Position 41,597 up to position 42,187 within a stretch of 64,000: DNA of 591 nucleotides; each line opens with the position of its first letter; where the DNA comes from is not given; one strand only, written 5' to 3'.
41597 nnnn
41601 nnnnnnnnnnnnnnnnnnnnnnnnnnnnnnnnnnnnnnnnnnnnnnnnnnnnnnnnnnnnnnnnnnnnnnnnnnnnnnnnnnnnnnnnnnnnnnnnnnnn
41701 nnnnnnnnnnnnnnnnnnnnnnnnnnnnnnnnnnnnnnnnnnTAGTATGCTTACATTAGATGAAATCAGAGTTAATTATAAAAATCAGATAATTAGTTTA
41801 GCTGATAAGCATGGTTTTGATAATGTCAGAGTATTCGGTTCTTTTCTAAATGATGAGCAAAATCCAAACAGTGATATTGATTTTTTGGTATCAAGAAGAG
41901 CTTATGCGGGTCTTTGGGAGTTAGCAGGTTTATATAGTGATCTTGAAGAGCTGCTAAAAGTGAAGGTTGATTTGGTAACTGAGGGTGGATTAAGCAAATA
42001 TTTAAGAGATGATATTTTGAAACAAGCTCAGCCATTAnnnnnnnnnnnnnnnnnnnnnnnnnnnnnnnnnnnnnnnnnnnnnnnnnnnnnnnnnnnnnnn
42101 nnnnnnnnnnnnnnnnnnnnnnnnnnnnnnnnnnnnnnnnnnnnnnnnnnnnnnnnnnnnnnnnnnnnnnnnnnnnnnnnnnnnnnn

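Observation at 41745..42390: HEPN/MNT toxin-antitoxin pair inserted precisely inside the ATP synthase operon (atpG | mntA-hepT | atpD)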

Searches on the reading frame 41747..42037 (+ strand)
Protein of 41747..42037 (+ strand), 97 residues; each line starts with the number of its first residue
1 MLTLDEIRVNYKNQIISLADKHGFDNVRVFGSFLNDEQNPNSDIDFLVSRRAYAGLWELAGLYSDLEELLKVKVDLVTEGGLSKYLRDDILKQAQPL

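Call 3: search_protein_families(library=pfam, proteins=[window:41747-42037:+], max_evalue=0.01)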
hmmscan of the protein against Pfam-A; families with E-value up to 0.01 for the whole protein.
window:41747-42037:+ (97 aa): 3 families
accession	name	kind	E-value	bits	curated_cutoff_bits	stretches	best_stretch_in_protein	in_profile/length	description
PF01909.29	NTP_transf_2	-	1.1e-12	48.6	21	1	25-95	15-91/93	Nucleotidyltransferase domain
PF18765.7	Polbeta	-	1.9e-10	41.2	26.9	1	13-94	1-84/93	Polymerase beta, Nucleotidyltransferase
PF22600.2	MTPAP-like_central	-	0.0051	17.3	27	1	25-52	40-67/139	Poly(A) RNA polymerase, mitochondrial-like, central palm domain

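Call 4: search_protein_families(library=ncbifam, proteins=[window:41747-42037:+], max_evalue=0.01)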
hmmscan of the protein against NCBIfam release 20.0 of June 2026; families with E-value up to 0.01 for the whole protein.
window:41747-42037:+ (97 aa): 1 family
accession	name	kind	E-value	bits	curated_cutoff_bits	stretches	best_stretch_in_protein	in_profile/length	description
NF047752.1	MntA_antitoxin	equivalog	9.8e-10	38.3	60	1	24-97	7-80/106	type VII toxin-antitoxin system MntA family adenylyltransferase antitoxin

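Call 5: search_protein_families(library=padloc, proteins=[window:41747-42037:+], max_evalue=0.01)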
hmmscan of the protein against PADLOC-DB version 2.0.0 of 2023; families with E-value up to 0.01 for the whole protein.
window:41747-42037:+ (97 aa): 7 families
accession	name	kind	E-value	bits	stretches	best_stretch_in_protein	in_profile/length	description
PDLC04904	PDC-S09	-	9.1e-29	97.7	1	5-96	6-97/104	-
PDLC04902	PDC-S09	-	6e-25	85.4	1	11-96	8-94/97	-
PDLC04906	PDC-S09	-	3.6e-19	66.9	1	1-95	1-96/98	-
PDLC04905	PDC-S09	-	1.8e-16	58.3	1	11-95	8-96/101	-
PDLC04901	PDC-S09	-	8.4e-05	21.3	1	7-77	4-74/126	-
PDLC04903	PDC-S09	-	0.00073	17.8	1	22-48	24-50/108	-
PDLC04368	PDC-M05A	-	0.0087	13.9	1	28-50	111-133/201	-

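Call 16: list_cluster_members(proteins=[P0001, window:41747-42037:+, window:40867-41742:+, window:42390-43898:+])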
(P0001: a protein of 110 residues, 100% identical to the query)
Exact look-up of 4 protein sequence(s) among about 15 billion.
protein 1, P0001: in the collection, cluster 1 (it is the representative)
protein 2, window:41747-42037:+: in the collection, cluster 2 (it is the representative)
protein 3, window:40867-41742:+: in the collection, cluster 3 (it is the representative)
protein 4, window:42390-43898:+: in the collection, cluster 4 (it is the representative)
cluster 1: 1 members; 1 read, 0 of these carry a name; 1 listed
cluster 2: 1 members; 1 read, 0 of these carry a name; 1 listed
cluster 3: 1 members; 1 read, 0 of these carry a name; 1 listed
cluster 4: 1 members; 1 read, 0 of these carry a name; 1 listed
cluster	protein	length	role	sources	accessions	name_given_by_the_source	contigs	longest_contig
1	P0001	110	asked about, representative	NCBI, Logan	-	-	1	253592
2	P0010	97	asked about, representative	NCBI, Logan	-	-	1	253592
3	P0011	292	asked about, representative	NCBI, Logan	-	-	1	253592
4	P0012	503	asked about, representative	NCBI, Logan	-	-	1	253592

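Call 19: find_homologous_proteins(query=window:41747-42037:+)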
Query window:41747-42037:+ (97 aa): 90 proteins with E <= 0.001 among 99 candidates.
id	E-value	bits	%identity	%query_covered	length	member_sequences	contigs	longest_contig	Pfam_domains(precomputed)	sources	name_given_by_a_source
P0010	3.3e-56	205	100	100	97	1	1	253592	PF18765.8,PF01909.30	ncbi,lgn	-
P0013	2.9e-17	81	52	89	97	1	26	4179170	PF18765.8,PF01909.30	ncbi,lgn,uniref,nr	ncbi:DNA polymerase beta domain protein region [Halothece sp. PCC 7418]|uniref:nucleotidyltransferas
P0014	7.2e-17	79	56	91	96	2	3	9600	PF18765.8,PF01909.30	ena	-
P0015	8.0e-17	79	49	99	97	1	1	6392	PF18765.8,PF01909.30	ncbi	-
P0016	8.2e-17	79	52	89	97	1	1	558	PF18765.8,PF01909.30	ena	-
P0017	1.5e-16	78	47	99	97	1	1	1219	PF18765.8,PF01909.30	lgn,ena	-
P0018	2.1e-16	78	47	99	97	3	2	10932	PF18765.8,PF01909.30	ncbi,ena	ncbi:UNVERIFIED_CONTAM: DNA polymerase subunit beta [Euhalothece sp. KZN 001]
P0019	4.0e-16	77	51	89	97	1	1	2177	PF18765.8,PF01909.30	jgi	-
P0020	6.9e-16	76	54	86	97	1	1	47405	PF18765.8,PF01909.30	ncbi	-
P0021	7.5e-16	76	53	91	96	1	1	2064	PF18765.8,PF01909.30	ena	-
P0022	1.1e-15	76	47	96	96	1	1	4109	PF18765.8,PF01909.30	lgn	-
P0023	1.2e-15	76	47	95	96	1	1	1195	PF18765.8,PF01909.30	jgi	jgi:predicted nucleotidyltransferase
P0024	1.4e-15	75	45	99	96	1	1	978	PF18765.8,PF01909.30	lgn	-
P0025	1.4e-15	75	46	99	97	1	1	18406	PF18765.8,PF01909.30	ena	-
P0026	1.4e-15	75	52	91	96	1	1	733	PF18765.8,PF01909.30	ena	-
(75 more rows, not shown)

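Call 21: search_solved_structures(query=window:41747-42037:+, max_evalue=0.01, show_alignments=2)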
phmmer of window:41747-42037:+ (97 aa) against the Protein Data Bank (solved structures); distinct sequences matched with E-value up to 0.01: 1.
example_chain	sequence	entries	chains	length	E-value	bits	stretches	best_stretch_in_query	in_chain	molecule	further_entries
1wot_A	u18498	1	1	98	3.8e-13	53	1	6-97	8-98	PUTATIVE MINIMAL NUCLEOTIDYLTRANSFERASE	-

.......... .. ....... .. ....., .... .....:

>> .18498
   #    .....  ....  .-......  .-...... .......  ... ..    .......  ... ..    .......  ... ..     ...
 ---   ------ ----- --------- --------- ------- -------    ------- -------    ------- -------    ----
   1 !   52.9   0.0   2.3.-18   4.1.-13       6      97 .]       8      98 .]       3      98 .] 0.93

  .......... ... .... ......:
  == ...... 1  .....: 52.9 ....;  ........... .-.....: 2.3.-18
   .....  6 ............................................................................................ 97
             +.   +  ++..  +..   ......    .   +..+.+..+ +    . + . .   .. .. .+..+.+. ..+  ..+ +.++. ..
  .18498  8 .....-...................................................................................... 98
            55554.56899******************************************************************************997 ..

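Call 80: search_dna_similar(query=window:41747-42037:+, collection=plasmids, mode=protein, max_rows=8)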
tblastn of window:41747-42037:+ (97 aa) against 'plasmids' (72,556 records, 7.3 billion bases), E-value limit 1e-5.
Records with a match: 8; places in all: 8; records where one place covers at least 80% of the query: 8.
Best place of each record, by identity: <60% 8.
By first word of the organism name: Picosynechococcus 3; Cyanobacterium 1; Gloeothece 1; Calothrix 1; Nostoc 1; Serratia 1.
By predicted mobility (MOB-suite, as given by PLSDB): non-mobilizable 6; mobilizable 2.
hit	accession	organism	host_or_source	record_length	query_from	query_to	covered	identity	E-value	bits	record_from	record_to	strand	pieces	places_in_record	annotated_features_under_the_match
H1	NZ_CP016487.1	Picosynechococcus sp. PCC 8807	cell culture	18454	1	97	100%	44.0%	3e-8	56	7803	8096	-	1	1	nucleotidyltransferase family protein | HepT-like ribonuclease domain-containing protein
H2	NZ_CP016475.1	Picosynechococcus sp. PCC 7003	cell culture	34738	12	97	89%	47.1%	5e-9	58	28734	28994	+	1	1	nucleotidyltransferase family protein | DUF86 domain-containing protein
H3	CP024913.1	Cyanobacterium sp. HL-69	cell culture,enrichment cultures from ...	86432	12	94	86%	48.8%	9e-8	55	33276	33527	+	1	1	toxin-antitoxin system antidote component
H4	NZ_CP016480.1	Picosynechococcus sp. PCC 7117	cell culture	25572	1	97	100%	41.0%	2e-6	50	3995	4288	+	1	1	nucleotidyltransferase family protein | HepT-like ribonuclease domain-containing protein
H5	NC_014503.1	Gloeothece verrucosa PCC 7822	fresh water in rice field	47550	1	97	100%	40.8%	1e-6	52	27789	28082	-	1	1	nucleotidyltransferase family protein | DUF86 domain-containing protein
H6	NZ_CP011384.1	Calothrix sp. 336/3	-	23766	2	94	96%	39.8%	2e-7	54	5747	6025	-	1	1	nucleotidyltransferase family protein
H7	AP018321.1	Nostoc sp. HK-01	-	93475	4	94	94%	40.7%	7e-7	52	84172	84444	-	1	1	hypothetical protein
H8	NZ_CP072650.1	Serratia symbiotica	Aphis fabae,Whole organism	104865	12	97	89%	38.4%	9e-6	49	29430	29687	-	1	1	nucleotidyltransferase family protein | DUF86 domain-containing protein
